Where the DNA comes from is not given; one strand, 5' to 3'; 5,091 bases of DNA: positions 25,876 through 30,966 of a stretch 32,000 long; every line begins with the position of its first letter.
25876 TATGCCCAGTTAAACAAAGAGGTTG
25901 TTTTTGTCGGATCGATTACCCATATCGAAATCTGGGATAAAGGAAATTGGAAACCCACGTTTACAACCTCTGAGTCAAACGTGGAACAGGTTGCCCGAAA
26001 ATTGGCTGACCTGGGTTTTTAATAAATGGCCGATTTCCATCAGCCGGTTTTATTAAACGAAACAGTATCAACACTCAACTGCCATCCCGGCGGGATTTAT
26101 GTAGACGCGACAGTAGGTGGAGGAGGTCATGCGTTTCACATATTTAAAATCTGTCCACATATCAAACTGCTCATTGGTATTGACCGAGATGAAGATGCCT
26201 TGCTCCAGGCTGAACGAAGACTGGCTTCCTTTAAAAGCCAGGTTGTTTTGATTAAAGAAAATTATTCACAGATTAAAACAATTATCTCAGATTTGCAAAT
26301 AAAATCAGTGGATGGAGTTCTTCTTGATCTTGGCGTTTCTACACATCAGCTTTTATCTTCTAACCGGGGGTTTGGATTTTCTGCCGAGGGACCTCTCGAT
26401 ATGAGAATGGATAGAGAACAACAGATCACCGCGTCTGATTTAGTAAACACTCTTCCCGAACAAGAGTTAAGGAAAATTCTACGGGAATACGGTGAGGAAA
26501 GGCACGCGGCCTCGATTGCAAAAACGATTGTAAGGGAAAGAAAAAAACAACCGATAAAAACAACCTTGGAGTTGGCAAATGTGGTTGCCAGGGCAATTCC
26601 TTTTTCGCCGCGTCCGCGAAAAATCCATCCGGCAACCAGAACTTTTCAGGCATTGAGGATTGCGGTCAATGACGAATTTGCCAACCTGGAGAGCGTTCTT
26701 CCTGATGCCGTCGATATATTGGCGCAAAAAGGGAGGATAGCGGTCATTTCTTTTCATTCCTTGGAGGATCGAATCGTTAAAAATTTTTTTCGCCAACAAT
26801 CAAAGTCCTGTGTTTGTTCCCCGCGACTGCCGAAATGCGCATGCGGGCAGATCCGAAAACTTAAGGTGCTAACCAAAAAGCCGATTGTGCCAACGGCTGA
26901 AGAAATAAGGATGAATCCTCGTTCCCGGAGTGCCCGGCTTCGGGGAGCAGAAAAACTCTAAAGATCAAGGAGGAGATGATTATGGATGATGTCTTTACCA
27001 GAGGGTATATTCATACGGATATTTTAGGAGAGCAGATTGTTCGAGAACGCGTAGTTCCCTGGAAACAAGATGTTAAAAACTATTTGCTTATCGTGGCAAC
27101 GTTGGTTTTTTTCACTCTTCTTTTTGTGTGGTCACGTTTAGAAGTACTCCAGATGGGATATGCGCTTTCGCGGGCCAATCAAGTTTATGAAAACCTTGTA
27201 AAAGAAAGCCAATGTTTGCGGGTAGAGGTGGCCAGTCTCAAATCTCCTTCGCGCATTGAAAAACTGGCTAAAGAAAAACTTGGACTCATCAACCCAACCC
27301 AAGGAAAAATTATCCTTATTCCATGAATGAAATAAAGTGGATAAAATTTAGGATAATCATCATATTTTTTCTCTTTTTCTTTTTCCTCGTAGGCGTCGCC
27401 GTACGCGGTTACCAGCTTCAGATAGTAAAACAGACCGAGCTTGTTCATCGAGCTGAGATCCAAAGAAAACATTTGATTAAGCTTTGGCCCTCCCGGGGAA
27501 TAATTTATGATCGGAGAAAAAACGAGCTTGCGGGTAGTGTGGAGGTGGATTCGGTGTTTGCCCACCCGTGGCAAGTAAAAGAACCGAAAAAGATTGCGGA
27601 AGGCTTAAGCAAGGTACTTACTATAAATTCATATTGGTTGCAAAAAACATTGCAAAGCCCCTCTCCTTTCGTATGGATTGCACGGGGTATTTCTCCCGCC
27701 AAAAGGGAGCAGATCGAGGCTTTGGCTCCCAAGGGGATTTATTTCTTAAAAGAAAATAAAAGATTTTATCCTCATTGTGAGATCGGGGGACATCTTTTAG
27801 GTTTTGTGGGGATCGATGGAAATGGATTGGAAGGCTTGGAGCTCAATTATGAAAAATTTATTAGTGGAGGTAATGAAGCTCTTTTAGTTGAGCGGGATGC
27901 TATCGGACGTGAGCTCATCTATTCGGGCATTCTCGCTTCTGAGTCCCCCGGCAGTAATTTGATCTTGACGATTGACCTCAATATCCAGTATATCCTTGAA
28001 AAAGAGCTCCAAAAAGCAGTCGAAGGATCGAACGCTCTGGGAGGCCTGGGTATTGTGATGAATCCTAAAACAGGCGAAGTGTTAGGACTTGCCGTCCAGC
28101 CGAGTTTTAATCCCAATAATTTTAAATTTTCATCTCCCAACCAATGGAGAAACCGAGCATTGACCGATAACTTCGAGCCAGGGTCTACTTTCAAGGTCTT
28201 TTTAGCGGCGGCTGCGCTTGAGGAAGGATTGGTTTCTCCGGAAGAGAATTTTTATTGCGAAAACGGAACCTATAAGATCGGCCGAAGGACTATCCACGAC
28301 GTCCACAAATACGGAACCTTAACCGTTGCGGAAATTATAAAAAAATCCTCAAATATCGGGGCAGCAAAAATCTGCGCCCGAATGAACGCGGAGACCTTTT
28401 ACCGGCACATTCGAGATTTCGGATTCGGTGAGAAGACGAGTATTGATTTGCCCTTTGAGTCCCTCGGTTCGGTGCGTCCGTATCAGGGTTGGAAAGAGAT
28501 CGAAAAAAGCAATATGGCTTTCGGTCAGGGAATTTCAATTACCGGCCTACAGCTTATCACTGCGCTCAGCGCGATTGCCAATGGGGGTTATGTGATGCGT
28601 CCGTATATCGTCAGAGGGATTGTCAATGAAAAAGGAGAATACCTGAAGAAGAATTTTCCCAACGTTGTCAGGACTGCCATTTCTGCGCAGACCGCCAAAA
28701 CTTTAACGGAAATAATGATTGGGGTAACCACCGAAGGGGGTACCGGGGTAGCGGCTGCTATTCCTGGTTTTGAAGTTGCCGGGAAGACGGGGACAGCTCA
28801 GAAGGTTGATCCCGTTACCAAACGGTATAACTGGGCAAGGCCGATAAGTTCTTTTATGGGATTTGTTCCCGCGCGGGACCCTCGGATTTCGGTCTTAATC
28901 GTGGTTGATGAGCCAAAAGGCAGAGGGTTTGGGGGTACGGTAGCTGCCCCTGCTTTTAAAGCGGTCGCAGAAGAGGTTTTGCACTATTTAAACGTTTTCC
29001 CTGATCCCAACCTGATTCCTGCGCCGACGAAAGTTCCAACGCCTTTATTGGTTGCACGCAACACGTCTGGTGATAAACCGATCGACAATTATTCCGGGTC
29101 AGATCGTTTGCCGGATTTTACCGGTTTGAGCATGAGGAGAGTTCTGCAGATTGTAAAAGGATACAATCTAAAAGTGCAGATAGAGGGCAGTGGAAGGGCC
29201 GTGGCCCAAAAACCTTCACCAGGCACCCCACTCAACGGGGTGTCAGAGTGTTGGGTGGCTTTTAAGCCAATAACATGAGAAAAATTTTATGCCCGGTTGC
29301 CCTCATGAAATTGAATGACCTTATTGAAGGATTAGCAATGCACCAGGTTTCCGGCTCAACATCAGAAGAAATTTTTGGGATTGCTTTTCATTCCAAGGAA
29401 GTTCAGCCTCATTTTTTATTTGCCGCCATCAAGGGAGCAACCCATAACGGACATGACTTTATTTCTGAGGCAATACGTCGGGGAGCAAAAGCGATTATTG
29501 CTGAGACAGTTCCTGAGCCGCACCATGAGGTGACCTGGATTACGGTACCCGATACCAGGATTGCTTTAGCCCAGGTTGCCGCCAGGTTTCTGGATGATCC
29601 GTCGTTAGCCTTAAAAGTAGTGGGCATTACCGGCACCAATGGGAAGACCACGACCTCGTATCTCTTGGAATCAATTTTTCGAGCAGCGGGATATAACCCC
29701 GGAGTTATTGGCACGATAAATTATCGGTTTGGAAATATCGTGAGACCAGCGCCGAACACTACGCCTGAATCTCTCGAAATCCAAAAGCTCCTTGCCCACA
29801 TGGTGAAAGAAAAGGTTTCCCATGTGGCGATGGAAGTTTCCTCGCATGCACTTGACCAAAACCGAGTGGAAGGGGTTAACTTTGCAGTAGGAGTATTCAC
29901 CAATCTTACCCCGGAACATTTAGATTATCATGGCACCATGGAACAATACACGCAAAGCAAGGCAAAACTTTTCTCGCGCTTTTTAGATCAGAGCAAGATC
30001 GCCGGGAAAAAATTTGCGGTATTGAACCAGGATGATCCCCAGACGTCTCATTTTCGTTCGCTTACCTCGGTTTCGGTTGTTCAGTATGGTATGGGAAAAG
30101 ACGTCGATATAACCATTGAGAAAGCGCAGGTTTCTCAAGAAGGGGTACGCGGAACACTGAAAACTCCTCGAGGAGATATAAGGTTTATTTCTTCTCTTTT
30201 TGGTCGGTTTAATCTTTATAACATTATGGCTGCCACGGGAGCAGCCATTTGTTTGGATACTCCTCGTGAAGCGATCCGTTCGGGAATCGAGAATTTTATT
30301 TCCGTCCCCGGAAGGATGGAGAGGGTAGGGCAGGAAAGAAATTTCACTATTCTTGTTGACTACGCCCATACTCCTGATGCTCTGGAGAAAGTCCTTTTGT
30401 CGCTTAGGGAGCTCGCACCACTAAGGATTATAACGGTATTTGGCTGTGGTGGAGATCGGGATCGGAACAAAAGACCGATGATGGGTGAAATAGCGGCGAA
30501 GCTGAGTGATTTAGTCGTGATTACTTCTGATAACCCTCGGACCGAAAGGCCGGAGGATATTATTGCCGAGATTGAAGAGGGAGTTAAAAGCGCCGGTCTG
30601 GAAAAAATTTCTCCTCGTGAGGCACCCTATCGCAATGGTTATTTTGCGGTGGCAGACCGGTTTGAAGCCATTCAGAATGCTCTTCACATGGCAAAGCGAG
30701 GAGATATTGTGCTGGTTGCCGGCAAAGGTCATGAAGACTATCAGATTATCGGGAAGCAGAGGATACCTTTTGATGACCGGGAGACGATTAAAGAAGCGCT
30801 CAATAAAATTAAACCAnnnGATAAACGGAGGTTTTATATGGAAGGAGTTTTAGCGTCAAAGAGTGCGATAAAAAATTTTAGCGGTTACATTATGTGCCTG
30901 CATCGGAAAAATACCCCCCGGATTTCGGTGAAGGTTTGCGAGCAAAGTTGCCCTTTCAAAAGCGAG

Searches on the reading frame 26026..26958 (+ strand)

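Call 12: search_protein_families(library=pfam, proteins=[window:26026-26958:+], max_evalue=0.01)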
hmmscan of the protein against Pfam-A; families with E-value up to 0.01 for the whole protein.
window:26026-26958:+ (311 aa): 3 families
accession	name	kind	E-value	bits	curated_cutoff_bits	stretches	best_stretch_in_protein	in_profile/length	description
PF01795.25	Methyltransf_5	-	3.3e-120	401.7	27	1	4-310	3-308/309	MraW methylase family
PF13847.12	Methyltransf_31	-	0.00086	19.5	27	0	24-98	6-78/145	Methyltransferase domain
PF01189.24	Methyltr_RsmB-F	-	0.0088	16.2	27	0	16-113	3-98/199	16S rRNA methyltransferase RsmB/F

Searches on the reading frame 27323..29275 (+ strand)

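Call 12: search_protein_families(library=pfam, proteins=[window:27323-29275:+], max_evalue=0.01)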
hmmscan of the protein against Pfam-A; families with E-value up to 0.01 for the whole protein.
window:27323-29275:+ (651 aa): 3 families
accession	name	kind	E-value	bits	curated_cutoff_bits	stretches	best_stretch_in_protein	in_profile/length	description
PF00905.27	Transpeptidase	-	1.1e-83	281.4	22.1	1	243-549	3-298/299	Penicillin binding protein transpeptidase domain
PF03717.20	PBP_dimer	-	4e-13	50.6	24.4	1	56-197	4-175/180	Penicillin-binding Protein dimerisation domain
PF03793.24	PASTA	-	6.1e-06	26.5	23.2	1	595-637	2-52/64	PASTA domain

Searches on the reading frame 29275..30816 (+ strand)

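Call 12: search_protein_families(library=pfam, proteins=[window:29275-30816:+], max_evalue=0.01)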
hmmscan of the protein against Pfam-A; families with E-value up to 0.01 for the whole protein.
window:29275-30816:+ (514 aa): 3 families
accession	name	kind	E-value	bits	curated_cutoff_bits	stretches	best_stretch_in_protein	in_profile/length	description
PF08245.18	Mur_ligase_M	-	2.4e-55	188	24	1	118-324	1-200/200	Mur ligase middle domain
PF02875.26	Mur_ligase_C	-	3.8e-36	125.2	28.4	1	346-485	1-127/127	Mur ligase, glutamate ligase domain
PF01225.30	Mur_ligase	-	4e-08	34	21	1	33-105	2-94/95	Mur ligase family, catalytic domain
